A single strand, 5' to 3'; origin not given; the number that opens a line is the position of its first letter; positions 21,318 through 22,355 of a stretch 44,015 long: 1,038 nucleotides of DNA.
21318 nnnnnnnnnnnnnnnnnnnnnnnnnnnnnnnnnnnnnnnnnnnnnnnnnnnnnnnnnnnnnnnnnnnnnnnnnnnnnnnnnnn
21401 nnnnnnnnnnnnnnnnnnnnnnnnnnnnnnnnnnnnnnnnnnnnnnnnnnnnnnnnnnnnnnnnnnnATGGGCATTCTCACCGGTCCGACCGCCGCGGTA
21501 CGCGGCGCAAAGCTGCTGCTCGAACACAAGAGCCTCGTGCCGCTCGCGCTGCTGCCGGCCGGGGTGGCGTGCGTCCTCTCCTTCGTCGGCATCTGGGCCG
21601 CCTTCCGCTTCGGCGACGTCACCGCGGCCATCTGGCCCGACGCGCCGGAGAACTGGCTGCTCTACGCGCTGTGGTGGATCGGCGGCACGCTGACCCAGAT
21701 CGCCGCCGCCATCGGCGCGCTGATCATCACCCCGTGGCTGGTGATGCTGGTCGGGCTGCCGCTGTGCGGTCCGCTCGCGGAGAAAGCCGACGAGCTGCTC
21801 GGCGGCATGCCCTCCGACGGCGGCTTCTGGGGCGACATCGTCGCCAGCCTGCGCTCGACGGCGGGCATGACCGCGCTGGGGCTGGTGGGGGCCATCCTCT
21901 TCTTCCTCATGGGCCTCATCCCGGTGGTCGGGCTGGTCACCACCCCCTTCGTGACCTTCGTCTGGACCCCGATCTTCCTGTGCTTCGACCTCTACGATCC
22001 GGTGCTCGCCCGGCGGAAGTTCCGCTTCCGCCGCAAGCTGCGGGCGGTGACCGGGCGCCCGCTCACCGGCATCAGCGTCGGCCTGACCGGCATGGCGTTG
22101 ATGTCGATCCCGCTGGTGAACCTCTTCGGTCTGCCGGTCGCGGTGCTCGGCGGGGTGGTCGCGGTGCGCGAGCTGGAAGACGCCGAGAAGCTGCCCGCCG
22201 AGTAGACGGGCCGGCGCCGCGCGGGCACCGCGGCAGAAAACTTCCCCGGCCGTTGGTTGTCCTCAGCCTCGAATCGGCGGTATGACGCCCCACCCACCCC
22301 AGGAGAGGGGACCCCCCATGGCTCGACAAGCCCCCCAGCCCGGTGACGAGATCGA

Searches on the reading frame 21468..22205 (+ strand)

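Call 11: search_protein_families(library=pfam, proteins=[window:21468-22205:+])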
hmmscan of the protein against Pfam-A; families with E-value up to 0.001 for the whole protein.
window:21468-22205:+ (245 aa): 1 family
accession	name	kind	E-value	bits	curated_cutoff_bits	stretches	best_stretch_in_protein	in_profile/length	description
PF07264.17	EI24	-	2.2e-24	87.2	32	1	10-223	2-199/199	Sulfate transporter CysZ/Etoposide-induced protein 2.4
